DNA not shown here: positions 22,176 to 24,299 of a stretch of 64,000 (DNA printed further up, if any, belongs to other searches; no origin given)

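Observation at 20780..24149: Tightly coupled pair: polytopic membrane protein with large soluble domain plus CXXCH-bearing TolB-like beta-propeller lipoprotein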

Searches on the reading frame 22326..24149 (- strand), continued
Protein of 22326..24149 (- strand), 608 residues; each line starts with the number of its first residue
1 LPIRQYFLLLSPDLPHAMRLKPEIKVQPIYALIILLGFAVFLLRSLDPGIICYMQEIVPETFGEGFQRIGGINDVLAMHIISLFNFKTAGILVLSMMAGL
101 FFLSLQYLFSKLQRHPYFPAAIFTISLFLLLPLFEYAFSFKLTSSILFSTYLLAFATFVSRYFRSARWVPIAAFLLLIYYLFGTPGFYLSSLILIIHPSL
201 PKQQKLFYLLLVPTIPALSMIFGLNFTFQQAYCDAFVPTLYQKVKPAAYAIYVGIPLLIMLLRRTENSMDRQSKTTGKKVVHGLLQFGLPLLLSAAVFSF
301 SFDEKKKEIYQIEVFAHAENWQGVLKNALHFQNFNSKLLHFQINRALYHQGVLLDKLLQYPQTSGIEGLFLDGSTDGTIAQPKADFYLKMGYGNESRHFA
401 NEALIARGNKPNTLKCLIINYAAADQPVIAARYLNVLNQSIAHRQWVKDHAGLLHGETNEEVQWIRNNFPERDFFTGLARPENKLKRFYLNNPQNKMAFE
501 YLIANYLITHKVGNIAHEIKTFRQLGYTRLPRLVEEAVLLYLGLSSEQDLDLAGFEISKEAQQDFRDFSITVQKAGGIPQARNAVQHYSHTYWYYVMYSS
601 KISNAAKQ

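Call 43: search_solved_structures(query=A2, max_evalue=10)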
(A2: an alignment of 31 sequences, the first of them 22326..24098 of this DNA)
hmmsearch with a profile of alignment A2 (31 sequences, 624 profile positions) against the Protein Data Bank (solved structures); distinct sequences matched with E-value up to 10: 13.
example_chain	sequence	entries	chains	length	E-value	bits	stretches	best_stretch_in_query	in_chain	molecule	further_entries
3rkv_A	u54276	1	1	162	0.035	15.7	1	392-462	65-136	putative peptidylprolyl isomerase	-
9k7u_A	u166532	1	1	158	0.083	14.5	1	394-448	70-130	Heter-Zn2-HEHE-22A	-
8ump_A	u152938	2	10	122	0.089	14.4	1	383-462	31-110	T33-ml35-redesigned-TPR-domain-fold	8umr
8eoz_B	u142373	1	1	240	0.5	11.9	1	445-512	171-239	C3HR3_4r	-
9dt9_A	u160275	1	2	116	0.56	11.7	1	452-519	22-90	231_C2_TrkA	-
5mn2_C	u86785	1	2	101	0.62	11.6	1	289-347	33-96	Affimer G3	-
4gqo_A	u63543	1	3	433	1.5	10.3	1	532-566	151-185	Lmo0859 protein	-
8wfs_a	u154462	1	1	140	2.1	9.9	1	165-216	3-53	Platelet glycoprotein Ib alpha chain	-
2wu2_C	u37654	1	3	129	2.6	9.5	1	130-213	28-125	SUCCINATE DEHYDROGENASE CYTOCHROME B556 SUBUNIT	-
7trk_R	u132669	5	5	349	4.2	8.8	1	120-314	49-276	Muscarinic acetylcholine receptor M4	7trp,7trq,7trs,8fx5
2fo7_A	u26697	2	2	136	4.5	8.7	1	327-446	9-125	SYNTHETIC CONSENSUS TPR PROTEIN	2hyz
8ch0_A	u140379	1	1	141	5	8.6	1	327-446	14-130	Consensus tetratricopeptide repeat protein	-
8qag_A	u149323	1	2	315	9.5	7.7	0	246-329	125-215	sc-CC-6-95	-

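Call 46: find_related_loci(query=A2, collection=metagenome_contigs, flank=6000)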
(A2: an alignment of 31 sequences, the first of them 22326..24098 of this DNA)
Query A2 (591 aa) in metagenome_contigs; peptide patterns used: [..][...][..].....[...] (x = any residue, [..] = any of these).
600 stretches matched a pattern (row limit reached: there are more); 555 encode a relative of the query (tblastn E <= 1e-3); the best 80 are kept; 79 distinct loci.
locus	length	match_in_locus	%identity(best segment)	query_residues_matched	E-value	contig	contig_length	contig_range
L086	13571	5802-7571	28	16-586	7e-66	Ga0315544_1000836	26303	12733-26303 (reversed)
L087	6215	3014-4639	28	53-581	3e-55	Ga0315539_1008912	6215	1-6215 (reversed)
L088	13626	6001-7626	27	53-581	8e-53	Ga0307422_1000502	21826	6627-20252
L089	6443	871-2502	27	53-583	3e-51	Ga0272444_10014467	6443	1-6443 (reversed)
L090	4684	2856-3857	32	251-581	3e-51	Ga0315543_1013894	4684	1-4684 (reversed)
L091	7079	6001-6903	33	284-582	2e-49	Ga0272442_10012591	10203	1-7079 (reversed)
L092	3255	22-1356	27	151-581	1e-48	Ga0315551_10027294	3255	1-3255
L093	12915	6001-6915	33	280-581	4e-48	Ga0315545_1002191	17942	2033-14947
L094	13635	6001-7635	27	53-581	2e-47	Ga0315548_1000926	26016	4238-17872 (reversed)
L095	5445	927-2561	27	53-581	2e-47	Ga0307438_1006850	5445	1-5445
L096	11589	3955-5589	27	53-581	2e-47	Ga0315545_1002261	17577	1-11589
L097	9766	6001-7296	29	160-581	3e-45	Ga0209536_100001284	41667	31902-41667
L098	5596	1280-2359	31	232-581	7e-45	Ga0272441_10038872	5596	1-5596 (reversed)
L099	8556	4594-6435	25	1-590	2e-44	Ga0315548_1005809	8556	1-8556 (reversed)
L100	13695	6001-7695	27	53-582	8e-43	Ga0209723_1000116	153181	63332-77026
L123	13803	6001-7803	26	14-581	5e-36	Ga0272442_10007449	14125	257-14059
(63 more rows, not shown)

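Call 59: search_protein_families(library=pfam, alignment_id=A2, max_evalue=5)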
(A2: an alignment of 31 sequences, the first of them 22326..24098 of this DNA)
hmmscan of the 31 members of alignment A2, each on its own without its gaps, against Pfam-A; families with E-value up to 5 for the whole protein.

A. member 1, window:22326-24098:- (591 aa): 1 family
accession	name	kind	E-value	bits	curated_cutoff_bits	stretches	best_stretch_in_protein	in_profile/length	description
PF19529.4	DUF6057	-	2.7e-75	254.8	29.8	1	43-581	43-568/569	Family of unknown function (DUF6057)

B. families by the number of members that match (of 31 scanned): 26 families (the first 25 are shown)
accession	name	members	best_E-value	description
PF19529.4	DUF6057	31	4.9e-190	Family of unknown function (DUF6057)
PF14559.12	TPR_19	10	0.00023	Tetratricopeptide repeat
PF13432.12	TPR_16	7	0.00012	Tetratricopeptide repeat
PF13428.12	TPR_14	7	0.0014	Tetratricopeptide repeat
PF22202.1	C2c1_helical_1st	2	0.017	CRISPR-associated endonuclease C2c1 first helical domain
PF07719.23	TPR_2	2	0.063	Tetratricopeptide repeat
PF01694.28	Rhomboid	1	0.01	Rhomboid domain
PF01535.26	PPR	1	0.015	PPR repeat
PF14802.11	TMEM192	1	0.03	TMEM192 family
PF13129.11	DUF3953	1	0.046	Protein of unknown function (DUF3953)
PF00515.34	TPR_1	1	0.051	Tetratricopeptide repeat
PF07916.16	TraG_N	1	0.062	TraG-like protein, N-terminal region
PF20172.3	DUF6538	1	0.083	Domain of unknown function (DUF6538)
PF24504.1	Rod_N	1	0.11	Rod, N-terminal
PF03350.21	UPF0114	1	0.12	Uncharacterized protein family, UPF0114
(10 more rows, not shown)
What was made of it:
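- On Pfam DUF6057 (PF19529): All 31 aligned relatives also match (call 59).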

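Call 65: search_protein_families(library=pfam, proteins=[L123:9458-11734:+], max_evalue=0.01)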
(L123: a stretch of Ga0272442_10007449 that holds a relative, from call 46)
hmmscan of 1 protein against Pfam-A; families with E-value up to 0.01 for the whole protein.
L123:9458-11734:+ (759 aa): 24 families
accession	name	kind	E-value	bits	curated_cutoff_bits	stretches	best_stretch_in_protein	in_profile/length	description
PF13414.12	TPR_11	-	3.3e-27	94.3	26.8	3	529-568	1-40/42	TPR repeat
PF00515.34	TPR_1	-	4.8e-27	93.1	27.8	3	666-697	1-32/34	Tetratricopeptide repeat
PF07719.23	TPR_2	-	5.3e-26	89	27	3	592-623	2-33/34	Tetratricopeptide repeat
PF13432.12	TPR_16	-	3.3e-20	72.6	32.7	3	636-698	1-63/65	Tetratricopeptide repeat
PF13431.12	TPR_17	-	6.7e-19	67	24.4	3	580-611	2-33/34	Tetratricopeptide repeat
PF13181.12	TPR_8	-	1.4e-18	65.8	25.7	2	526-555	5-34/34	Tetratricopeptide repeat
PF14559.12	TPR_19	-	4.1e-18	65.9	25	4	574-629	8-61/68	Tetratricopeptide repeat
PF13424.12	TPR_12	-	1.7e-17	63.8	30.1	2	592-652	4-65/77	Tetratricopeptide repeat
PF07676.18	PD40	-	9.1e-16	57.8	20.9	2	321-335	13-27/38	WD40-like Beta Propeller Repeat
PF13428.12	TPR_14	-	1.1e-15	57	23.5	1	529-563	8-42/44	Tetratricopeptide repeat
PF13174.12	TPR_6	-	1.4e-10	41.6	26.3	0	532-554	10-32/33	Tetratricopeptide repeat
PF23914.1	TPR_CcmH_CycH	-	3.5e-09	37.1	42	1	534-623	62-153/158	Cytochrome c-type biogenesis protein H TPR domain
PF12895.13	ANAPC3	-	5.8e-08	33.4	27.2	1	649-723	6-76/82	Anaphase-promoting complex, cyclosome, subunit 3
PF13371.12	TPR_9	-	8.5e-08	32.5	35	1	570-625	8-63/73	Tetratricopeptide repeat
PF14561.12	TPR_20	-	4.3e-06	27.4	25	0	576-623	7-54/90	Tetratricopeptide repeat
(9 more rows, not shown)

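Call 66: search_protein_families(library=ncbifam, proteins=[L123:9458-11734:+], max_evalue=0.01)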
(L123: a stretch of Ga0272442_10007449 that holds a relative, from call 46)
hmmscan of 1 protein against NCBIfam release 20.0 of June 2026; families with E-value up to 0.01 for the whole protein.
L123:9458-11734:+ (759 aa): 38 families (the best 25 are shown)
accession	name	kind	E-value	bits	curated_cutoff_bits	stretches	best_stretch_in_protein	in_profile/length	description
NF040959.1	MamA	equivalog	9.5e-22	77.4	200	2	532-623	81-171/204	magnetosome protein MamA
NF033762.1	social_mot_Tgl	equivalog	4.4e-21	75.4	225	1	534-665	43-169/252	social motility TPR repeat lipoprotein Tgl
TIGR02521.1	type_IV_pilW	equivalog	5.5e-21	75.2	154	2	528-619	37-127/234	type IV pilus biogenesis/stability protein PilW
TIGR02917.1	PEP_TPR_lipo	equivalog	6.2e-21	74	312.2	2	533-639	781-885/899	XrtA/PEP-CTERM system TPR-repeat protein PrsT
NF047507.1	TPR_BatC_Lepto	exception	2.4e-14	53.3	175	2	526-571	100-145/214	TPR repeat-containing protein BatC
NF047558.1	TPR_END_plus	domain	8.8e-12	44.8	32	1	668-698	1-31/56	TPR end-of-group domain-containing protein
NF033758.1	gliding_GltE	equivalog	1e-11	44.5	225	1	583-701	214-325/411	adventurous gliding motility TPR repeat lipoprotein GltE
NF053607.1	CHU_0125_OmpA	equivalog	3.1e-11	42.5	620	1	525-621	22-117/639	CHU_0125 family OmpA-like outer membrane integrity protein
NF047371.1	FlcA_CTERM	equivalog_domain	4.5e-11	41.9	300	1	531-621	448-537/646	periplasmic flagellar collar protein FlcA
NF033920.0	C39_PA2778_fam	equivalog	1.4e-10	41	150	1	521-620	155-253/255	PA2778 family cysteine peptidase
TIGR00990.1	3a0801s09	subfamily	1.6e-10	40.3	757.25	1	526-697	404-573/615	mitochondrial import receptor subunit TOM70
NF002725.1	PRK02603.1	equivalog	2.5e-10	40.7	143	1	515-612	28-127/173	photosystem I assembly protein Ycf3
TIGR02795.1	tol_pal_ybgF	equivalog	3.1e-09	37.5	90.1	1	527-623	7-108/119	tol-pal system protein YbgF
NF052415.1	T3SS_chap_SctY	equivalog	1.5e-08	35.1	70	1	648-722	22-96/106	type III secretion apparatus assembly chaperone SctY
TIGR02552.1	LcrH_SycD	equivalog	1.9e-08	34.1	104.8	1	529-632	25-125/136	SycD/LcrH family type III secretion system chaperone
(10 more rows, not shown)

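Call 81: search_protein_families(library=padloc, proteins=[window:22326-24098:-], max_evalue=0.01)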
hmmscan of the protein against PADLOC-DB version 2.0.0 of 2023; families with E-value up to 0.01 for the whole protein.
window:22326-24098:- (591 aa): 0 families
